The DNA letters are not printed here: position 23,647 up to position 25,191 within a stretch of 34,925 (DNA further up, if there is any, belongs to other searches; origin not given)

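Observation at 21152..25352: Riboswitch-proximal four-gene module (4-TM His-motif protein, CbtB, orphan ORF, protease-less LonB ATPase): candidate undescribed cobalt acquisition or handling system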

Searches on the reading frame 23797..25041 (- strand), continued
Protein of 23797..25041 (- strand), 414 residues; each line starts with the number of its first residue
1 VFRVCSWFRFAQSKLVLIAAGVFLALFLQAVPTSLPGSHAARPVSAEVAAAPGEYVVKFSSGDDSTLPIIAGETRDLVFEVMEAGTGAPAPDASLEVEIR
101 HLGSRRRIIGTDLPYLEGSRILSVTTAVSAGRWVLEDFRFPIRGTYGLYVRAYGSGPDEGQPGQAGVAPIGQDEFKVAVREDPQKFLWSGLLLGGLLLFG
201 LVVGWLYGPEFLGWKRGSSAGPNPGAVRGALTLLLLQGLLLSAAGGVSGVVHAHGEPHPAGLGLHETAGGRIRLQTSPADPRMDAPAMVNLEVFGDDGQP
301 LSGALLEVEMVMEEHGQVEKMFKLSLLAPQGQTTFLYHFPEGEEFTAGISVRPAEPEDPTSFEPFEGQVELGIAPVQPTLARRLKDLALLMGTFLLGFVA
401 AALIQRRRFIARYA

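Call 58: find_homologous_proteins(query=A4, max_evalue=1e-50)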
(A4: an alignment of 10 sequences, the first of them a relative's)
Query A4 (10 sequences) (418 aa, profile of the alignment): 7999 proteins with E <= 1e-50 among 8000 candidates; the best 120 are listed.
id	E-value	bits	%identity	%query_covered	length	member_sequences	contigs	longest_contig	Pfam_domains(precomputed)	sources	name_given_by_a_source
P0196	4.4e-223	759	100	100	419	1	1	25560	PF13654.13,PF00158.33,PF20436.5,PF00493.30,PF00004.36,PF07728.21,PF01078.28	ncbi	-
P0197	2.0e-222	756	74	95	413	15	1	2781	PF13654.13,PF00158.33,PF20436.5,PF06068.20,PF00493.30,PF00004.36,PF13401.13,PF07728.21,PF01078.28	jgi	-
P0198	4.5e-222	755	73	95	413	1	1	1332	PF13654.13,PF00158.33,PF20436.5,PF00493.30,PF00004.36,PF13401.13,PF07728.21,PF01078.28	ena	-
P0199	6.2e-222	755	72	95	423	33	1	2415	PF13654.13,PF00158.33,PF20436.5,PF06068.20,PF13245.13,PF00493.30,PF00004.36,PF13401.13,PF07728.21,PF01078.28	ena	-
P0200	9.6e-222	754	73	95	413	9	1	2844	PF13654.13,PF00158.33,PF20436.5,PF00493.30,PF00004.36,PF13401.13,PF07728.21,PF01078.28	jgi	jgi:Lon-like ATP-dependent protease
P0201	6.8e-221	751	73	95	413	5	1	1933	PF13654.13,PF00158.33,PF20436.5,PF00493.30,PF00004.36,PF13401.13,PF07728.21,PF01078.28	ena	-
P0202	2.0e-220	750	73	95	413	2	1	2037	PF13654.13,PF00158.33,PF20436.5,PF00493.30,PF00004.36,PF13401.13,PF07728.21,PF01078.28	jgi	jgi:Lon-like ATP-dependent protease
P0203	5.4e-220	748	72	95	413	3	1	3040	PF13654.13,PF00158.33,PF20436.5,PF06068.20,PF13245.13,PF00493.30,PF00004.36,PF13401.13,PF07728.21,PF01078.28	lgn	-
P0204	9.3e-220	748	73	95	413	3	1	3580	PF13654.13,PF00158.33,PF20436.5,PF00493.30,PF00004.36,PF07728.21,PF01078.28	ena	-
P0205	1.7e-219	747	72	95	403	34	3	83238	PF13654.13,PF00158.33,PF20436.5,PF13245.13,PF00493.30,PF13401.13,PF07728.21,PF01078.28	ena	-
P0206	2.3e-219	746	74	95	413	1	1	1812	PF13654.13,PF00158.33,PF20436.5,PF13245.13,PF00493.30,PF00004.36,PF13401.13,PF07728.21,PF01078.28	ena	-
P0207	4.4e-219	745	72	95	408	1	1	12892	PF13654.13,PF00158.33,PF20436.5,PF00493.30,PF00004.36,PF13401.13,PF07728.21,PF01078.28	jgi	jgi:Lon-like ATP-dependent protease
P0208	1.4e-218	744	76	95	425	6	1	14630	PF13654.13,PF00158.33,PF20436.5,PF13245.13,PF00493.30,PF07728.21,PF01078.28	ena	-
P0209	1.6e-218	744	79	98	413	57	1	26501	PF13654.13,PF00158.33,PF20436.5,PF00493.30,PF07728.21,PF01078.28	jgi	jgi:ATP-dependent Lon protease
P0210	2.1e-218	743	75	96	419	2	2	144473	PF13654.13,PF00158.33,PF20436.5,PF00493.30,PF07728.21,PF01078.28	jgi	jgi:Lon-like ATP-dependent protease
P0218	3.6e-216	736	76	95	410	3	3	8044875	PF13654.13,PF00158.33,PF20436.5,PF00493.30,PF07728.21,PF01078.28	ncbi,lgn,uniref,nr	ncbi:sigma 54-interacting transcriptional regulator [Candidatus Entotheonella palauensis]|uniref:AAA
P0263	3.0e-197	674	55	95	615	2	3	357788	PF13654.13,PF00158.33,PF20436.5,PF06068.20,PF13604.13,PF00493.30,PF00004.36,PF07728.21,PF01078.28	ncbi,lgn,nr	ncbi:MAG: hypothetical protein BroJett011_13840 [Chloroflexota bacterium]|nr:MAG: hypothetical prote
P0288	3.1e-182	624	53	95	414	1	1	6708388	PF20030.6,PF13654.13,PF00158.33,PF06068.20,PF13245.13,PF00493.30,PF00004.36,PF13401.13,PF07728.21,PF01078.28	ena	-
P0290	6.4e-182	623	55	96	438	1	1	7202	PF13654.13,PF00158.33,PF20436.5,PF00493.30,PF13401.13,PF07728.21,PF01078.28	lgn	-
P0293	1.7e-181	622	55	94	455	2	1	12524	PF13654.13,PF00158.33,PF20436.5,PF13245.13,PF00493.30,PF07728.21,PF01078.28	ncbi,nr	ncbi:MAG: AAA family ATPase [Chloroflexi bacterium]|nr:AAA family ATPase [Chloroflexota bacterium]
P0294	3.8e-181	621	54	95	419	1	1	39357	PF13654.13,PF00158.33,PF20436.5,PF13245.13,PF00493.30,PF00004.36,PF13401.13,PF14532.13,PF07728.21,PF01078.28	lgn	-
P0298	1.2e-180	619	53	96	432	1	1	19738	PF13654.13,PF00158.33,PF20436.5,PF13401.13,PF07728.21,PF01078.28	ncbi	ncbi:MAG: ATP-binding protein [bacterium]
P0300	1.9e-180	618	52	95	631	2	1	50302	PF20030.6,PF13654.13,PF20436.5,PF13245.13,PF00493.30,PF00004.36,PF13401.13,PF05496.19,PF07728.21,PF13541.13,PF00158.33,PF05362.20,PF01078.28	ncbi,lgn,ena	-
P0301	2.0e-180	618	54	95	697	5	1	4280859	PF00158.33,PF13245.13,PF00493.30,PF00004.36,PF13401.13,PF07728.21,PF01078.28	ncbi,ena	-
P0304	8.0e-180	616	52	95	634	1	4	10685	PF20030.6,PF13654.13,PF20436.5,PF06068.20,PF13245.13,PF00493.30,PF00004.36,PF13401.13,PF05496.19,PF07728.21,PF13541.13,PF00158.33,PF05362.20,PF01078.28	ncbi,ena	-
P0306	9.9e-180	616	52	95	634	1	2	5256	PF20030.6,PF13654.13,PF20436.5,PF06068.20,PF13245.13,PF00493.30,PF00004.36,PF13401.13,PF05496.19,PF07728.21,PF13541.13,PF00158.33,PF05362.20,PF01078.28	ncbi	-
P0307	9.9e-180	616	52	95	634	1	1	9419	PF20030.6,PF13654.13,PF20436.5,PF06068.20,PF13245.13,PF00493.30,PF00004.36,PF13401.13,PF05496.19,PF07728.21,PF13541.13,PF00158.33,PF05362.20,PF01078.28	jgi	-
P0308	1.7e-179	615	53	95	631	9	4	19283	PF20030.6,PF20436.5,PF06068.20,PF13245.13,PF00493.30,PF00004.36,PF13401.13,PF07728.21,PF13541.13,PF00158.33,PF05362.20,PF01078.28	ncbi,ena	-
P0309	1.7e-179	615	53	95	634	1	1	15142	PF20030.6,PF20436.5,PF06068.20,PF13245.13,PF00493.30,PF00004.36,PF13401.13,PF07728.21,PF13541.13,PF00158.33,PF05362.20,PF01078.28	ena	-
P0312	2.1e-179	615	56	95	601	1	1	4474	PF00158.33,PF20436.5,PF05362.20,PF00493.30,PF00004.36,PF13401.13,PF07728.21,PF01078.28,PF13191.13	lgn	-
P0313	2.8e-179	614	51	97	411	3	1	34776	PF13654.13,PF00158.33,PF20436.5,PF13245.13,PF00493.30,PF00004.36,PF13401.13,PF07728.21,PF01078.28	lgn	-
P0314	3.0e-179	614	53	95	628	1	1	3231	PF20030.6,PF20436.5,PF06068.20,PF13245.13,PF00493.30,PF00004.36,PF13401.13,PF07728.21,PF13541.13,PF00158.33,PF05362.20,PF01078.28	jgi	jgi:Lon-like ATP-dependent protease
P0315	3.0e-179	614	53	95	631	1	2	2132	PF20030.6,PF20436.5,PF06068.20,PF13245.13,PF00493.30,PF00004.36,PF13401.13,PF07728.21,PF13541.13,PF00158.33,PF05362.20,PF01078.28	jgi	-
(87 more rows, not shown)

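Call 60: find_encoding_contigs(protein=P0294, flank=6000, max_places=2)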
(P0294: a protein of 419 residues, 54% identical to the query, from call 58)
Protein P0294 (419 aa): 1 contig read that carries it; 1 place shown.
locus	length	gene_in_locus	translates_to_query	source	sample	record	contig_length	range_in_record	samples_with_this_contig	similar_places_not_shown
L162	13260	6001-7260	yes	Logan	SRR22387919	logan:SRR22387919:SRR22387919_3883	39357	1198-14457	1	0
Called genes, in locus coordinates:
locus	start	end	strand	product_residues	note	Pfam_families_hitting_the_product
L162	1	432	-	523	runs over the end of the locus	PF01739:CheR, PF08242:Methyltransf_12 (faint), PF00515:TPR_1 (faint), PF13424:TPR_12 (faint), PF07719:TPR_2 (faint), PF12895:ANAPC3 (faint), PF13176:TPR_7 (faint), PF13432:TPR_16 (weak), +5 more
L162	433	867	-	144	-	PF01584:CheW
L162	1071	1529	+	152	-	PF12844:HTH_19 (weak), PF13560:HTH_31 (weak), PF01381:HTH_3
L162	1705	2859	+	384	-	PF00248:Aldo_ket_red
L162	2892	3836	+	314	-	PF01073:3Beta_HSD, PF01370:Epimerase, PF16363:GDP_Man_Dehyd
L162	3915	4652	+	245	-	PF01656:CbiA, PF13500:AAA_26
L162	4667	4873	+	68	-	PF09489:CbtB (weak)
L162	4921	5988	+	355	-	-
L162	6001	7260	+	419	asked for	PF00493:MCM (faint), PF01078:Mg_chelatase (weak), PF13245:AAA_19 (faint), PF14532:Sigma54_activ_2 (faint), PF07728:AAA_5 (faint), PF13654:AAA_32 (weak), PF00158:Sigma54_activat (weak), PF20436:LonB_AAA-LID (weak), +2 more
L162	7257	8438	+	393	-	PF09594:GT87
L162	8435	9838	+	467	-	-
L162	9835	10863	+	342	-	PF13472:Lipase_GDSL_2 (weak), PF16822:ALGX (weak)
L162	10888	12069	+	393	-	PF02515:CoA_transf_3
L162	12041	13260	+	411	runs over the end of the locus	PF00768:Peptidase_S11, PF07943:PBP5_C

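Call 61: find_encoding_contigs(protein=P0288, flank=6000, max_places=2)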
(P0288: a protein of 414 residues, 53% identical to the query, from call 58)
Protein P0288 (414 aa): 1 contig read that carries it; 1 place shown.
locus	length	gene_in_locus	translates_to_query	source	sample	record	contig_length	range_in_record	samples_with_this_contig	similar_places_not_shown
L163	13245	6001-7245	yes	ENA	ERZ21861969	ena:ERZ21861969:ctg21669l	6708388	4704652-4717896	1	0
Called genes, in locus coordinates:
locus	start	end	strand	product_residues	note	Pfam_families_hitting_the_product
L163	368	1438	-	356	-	PF00180:Iso_dh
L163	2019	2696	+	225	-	PF19538:DUF6062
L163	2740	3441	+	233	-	PF02633:Creatininase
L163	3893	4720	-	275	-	PF00565:SNase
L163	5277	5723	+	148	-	-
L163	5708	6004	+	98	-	-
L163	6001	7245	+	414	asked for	PF00493:MCM (faint), PF06068:TIP49 (faint), PF20030:bpMoxR (weak), PF01078:Mg_chelatase, PF13245:AAA_19 (faint), PF00158:Sigma54_activat, PF13654:AAA_32 (weak), PF07728:AAA_5, +2 more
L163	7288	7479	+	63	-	-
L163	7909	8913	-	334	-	PF00389:2-Hacid_dh, PF02826:2-Hacid_dh_C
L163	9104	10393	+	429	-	PF13433:Peripla_BP_5 (weak), PF13458:Peripla_BP_6, PF01094:ANF_receptor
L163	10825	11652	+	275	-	PF02633:Creatininase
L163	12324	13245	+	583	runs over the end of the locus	PF00117:GATase, PF07722:Peptidase_C26, PF02540:NAD_synthase (faint), PF00958:GMP_synt_C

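Call 62: find_encoding_contigs(protein=P0298, flank=6000, max_places=2)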
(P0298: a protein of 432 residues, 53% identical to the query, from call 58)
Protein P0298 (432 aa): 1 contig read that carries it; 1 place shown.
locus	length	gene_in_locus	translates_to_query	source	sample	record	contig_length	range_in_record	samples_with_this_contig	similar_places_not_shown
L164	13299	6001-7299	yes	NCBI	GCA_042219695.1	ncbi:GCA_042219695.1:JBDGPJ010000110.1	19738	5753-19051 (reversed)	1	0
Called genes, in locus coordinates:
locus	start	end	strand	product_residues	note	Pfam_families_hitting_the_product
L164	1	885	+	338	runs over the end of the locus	PF00389:2-Hacid_dh, PF02826:2-Hacid_dh_C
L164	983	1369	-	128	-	-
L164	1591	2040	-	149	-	PF00582:Usp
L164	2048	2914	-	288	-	PF01972:SDH_protease, PF00574:CLP_protease (weak), PF25145:NfeD1b_N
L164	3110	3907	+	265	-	PF00005:ABC_tran, PF13304:AAA_21 (faint)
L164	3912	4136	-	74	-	-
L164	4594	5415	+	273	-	PF00990:GGDEF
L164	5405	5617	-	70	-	PF02416:TatA_B_E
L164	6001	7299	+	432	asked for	PF01078:Mg_chelatase, PF13401:AAA_22 (faint), PF00158:Sigma54_activat, PF13654:AAA_32, PF07728:AAA_5 (weak), PF20436:LonB_AAA-LID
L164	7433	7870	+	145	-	PF00011:HSP20, PF17886:ArsA_HSP20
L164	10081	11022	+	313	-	PF00027:cNMP_binding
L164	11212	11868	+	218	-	-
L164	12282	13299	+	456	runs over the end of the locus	PF00361:Proton_antipo_M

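Call 64: find_encoding_contigs(protein=P0218, flank=7000, max_places=1)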
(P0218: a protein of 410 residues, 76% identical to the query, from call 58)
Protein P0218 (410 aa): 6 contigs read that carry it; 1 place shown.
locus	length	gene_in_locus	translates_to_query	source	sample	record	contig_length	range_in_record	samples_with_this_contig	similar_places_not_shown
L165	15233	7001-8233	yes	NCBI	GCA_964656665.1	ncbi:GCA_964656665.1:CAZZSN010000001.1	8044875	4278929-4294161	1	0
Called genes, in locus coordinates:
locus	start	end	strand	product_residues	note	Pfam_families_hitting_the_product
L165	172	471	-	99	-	PF15591:Imm31 (weak)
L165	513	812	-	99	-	PF15591:Imm31 (weak)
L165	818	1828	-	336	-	PF25023:TEN_YD-shell, PF03527:RHS, PF15524:Ntox17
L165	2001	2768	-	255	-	-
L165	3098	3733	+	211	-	PF00300:His_Phos_1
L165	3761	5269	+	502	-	PF01656:CbiA, PF13500:AAA_26, PF07685:GATase_3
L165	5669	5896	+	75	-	PF09489:CbtB (weak)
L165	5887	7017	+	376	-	-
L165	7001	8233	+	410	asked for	PF00493:MCM (faint), PF01078:Mg_chelatase (weak), PF07728:AAA_5 (faint), PF13654:AAA_32, PF00158:Sigma54_activat (weak), PF20436:LonB_AAA-LID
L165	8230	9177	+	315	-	PF01903:CbiX, PF06180:CbiK (faint), PF01903:CbiX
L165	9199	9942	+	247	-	PF00590:TP_methylase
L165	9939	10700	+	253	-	PF00590:TP_methylase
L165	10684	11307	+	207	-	PF02570:CbiC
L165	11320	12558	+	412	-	PF00590:TP_methylase, PF01135:PCMT (weak)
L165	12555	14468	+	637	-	PF11760:CbiG_N, PF11761:CbiG_mid, PF01890:CbiG_C, PF00590:TP_methylase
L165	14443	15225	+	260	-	PF02571:CbiJ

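Call 65: find_encoding_contigs(protein=P0263, flank=7000, max_places=1)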
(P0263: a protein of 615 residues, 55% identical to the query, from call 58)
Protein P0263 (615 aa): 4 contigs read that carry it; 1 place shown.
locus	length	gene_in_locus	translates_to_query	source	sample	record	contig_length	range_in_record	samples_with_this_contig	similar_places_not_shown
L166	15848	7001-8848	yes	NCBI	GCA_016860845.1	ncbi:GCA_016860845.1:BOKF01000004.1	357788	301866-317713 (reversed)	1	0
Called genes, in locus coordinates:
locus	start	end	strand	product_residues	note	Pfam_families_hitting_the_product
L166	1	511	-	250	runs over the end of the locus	-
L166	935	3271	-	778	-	PF13401:AAA_22, PF13384:HTH_23 (faint), PF12862:ANAPC5 (faint), PF25872:HTH_77, PF13424:TPR_12 (faint), PF00196:GerE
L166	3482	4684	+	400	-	PF02129:Peptidase_S15, PF00561:Abhydrolase_1, PF12146:Hydrolase_4, PF12697:Abhydrolase_6, PF20434:BD-FAE, PF00326:Peptidase_S9, PF01738:DLH, PF07859:Abhydrolase_3 (weak), +2 more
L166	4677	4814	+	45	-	-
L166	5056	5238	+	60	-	PF04214:DUF411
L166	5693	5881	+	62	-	PF09489:CbtB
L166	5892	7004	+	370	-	-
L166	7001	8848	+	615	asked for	PF13604:AAA_30 (faint), PF00493:MCM (faint), PF01078:Mg_chelatase, PF06068:TIP49 (faint), PF00004:AAA (faint), PF13654:AAA_32 (weak), PF00158:Sigma54_activat, PF20436:LonB_AAA-LID (weak), +1 more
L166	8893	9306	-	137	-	PF13115:YtkA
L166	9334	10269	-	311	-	PF07731:Cu-oxidase_2 (weak), PF07732:Cu-oxidase_3, PF13473:Cupredoxin_1 (faint), PF00394:Cu-oxidase, PF07731:Cu-oxidase_2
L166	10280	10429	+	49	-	-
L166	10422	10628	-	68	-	-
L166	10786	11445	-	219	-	PF00034:Cytochrom_C, PF13442:Cytochrome_CBB3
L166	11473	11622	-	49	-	-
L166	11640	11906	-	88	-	PF15902:Sortilin-Vps10, PF02012:BNR (faint)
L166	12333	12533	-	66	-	-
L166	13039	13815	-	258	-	PF13386:DsbD_2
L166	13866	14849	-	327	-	PF04203:Sortase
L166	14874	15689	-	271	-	PF04203:Sortase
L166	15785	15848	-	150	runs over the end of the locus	-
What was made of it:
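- L166 has YtkA and multicopper-oxidase genes nearby on the other strand (call 65).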

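Call 66: find_encoding_contigs(protein=P0301, flank=7000, max_places=1)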
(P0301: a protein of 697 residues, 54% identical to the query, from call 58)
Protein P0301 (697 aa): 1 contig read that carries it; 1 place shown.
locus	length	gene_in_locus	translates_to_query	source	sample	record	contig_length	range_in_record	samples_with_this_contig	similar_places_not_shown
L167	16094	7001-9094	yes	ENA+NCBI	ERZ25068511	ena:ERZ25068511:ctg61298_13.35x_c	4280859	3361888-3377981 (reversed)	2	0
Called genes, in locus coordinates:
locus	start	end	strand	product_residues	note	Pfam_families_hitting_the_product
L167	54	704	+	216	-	PF03167:UDG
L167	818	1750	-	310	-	PF01149:Fapy_DNA_glyco, PF06831:H2TH, PF06827:zf-FPG_IleRS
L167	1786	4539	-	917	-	PF02739:5_3_exonuc_N, PF01367:5_3_exonuc, PF01612:DNA_pol_A_exo1 (weak), PF22619:DNA_polI_exo1, PF00476:DNA_pol_A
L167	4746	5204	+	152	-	PF01475:FUR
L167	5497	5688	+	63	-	-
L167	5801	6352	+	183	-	-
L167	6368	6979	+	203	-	-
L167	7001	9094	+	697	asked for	PF00493:MCM (faint), PF01078:Mg_chelatase, PF13245:AAA_19 (faint), PF00004:AAA (faint), PF13401:AAA_22 (faint), PF00158:Sigma54_activat (weak), PF07728:AAA_5 (weak)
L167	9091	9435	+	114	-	-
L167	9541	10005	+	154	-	PF01475:FUR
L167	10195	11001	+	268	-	PF01891:CbiM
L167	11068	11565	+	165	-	PF02553:CbiN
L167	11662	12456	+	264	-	PF02361:CbiQ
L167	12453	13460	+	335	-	PF00005:ABC_tran, PF13304:AAA_21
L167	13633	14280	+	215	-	-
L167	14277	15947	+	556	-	-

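Call 85: find_encoding_contigs(protein=P0290, flank=5000, max_places=1)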
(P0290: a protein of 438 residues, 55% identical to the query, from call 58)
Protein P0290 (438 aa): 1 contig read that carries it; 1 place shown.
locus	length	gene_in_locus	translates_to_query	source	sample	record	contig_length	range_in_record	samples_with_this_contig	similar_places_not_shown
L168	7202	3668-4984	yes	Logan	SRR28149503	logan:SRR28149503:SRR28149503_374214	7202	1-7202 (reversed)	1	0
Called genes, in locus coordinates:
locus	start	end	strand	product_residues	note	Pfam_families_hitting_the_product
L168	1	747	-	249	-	?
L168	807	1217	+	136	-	-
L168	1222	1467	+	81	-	-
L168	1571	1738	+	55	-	PF26452:DUF8131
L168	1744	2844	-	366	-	PF24096:DUF7379, PF00561:Abhydrolase_1, PF05057:DUF676 (faint), PF12146:Hydrolase_4 (faint), PF02089:Palm_thioest (weak), PF12697:Abhydrolase_6 (weak)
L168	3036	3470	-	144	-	PF27746:Small_heat_shock_put (weak), PF00011:HSP20, PF17886:ArsA_HSP20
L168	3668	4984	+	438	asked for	PF00493:MCM (faint), PF01078:Mg_chelatase, PF13401:AAA_22 (faint), PF00158:Sigma54_activat (weak), PF07728:AAA_5 (weak), PF13654:AAA_32 (weak), PF20436:LonB_AAA-LID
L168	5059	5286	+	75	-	PF02416:TatA_B_E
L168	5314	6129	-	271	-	PF00990:GGDEF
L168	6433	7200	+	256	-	?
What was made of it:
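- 3 of 12 protease-less LonB contexts have no cbtB or P1 (calls 61, 62, 85).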

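Call 86: find_encoding_contigs(protein=P0313, flank=5000, max_places=1)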
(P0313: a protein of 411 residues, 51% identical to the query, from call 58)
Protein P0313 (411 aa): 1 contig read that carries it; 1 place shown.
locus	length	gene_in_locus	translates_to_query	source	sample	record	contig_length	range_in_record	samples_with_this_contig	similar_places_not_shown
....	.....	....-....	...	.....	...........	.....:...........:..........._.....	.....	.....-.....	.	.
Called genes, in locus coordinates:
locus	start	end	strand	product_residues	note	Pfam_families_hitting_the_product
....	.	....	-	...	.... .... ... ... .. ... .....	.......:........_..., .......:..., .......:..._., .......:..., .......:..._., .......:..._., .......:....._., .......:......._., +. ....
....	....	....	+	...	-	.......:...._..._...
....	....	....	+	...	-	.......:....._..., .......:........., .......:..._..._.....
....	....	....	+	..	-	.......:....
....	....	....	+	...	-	-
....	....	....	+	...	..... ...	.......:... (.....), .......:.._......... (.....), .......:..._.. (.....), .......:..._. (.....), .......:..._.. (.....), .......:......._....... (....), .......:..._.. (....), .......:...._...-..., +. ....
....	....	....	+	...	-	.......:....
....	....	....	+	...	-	-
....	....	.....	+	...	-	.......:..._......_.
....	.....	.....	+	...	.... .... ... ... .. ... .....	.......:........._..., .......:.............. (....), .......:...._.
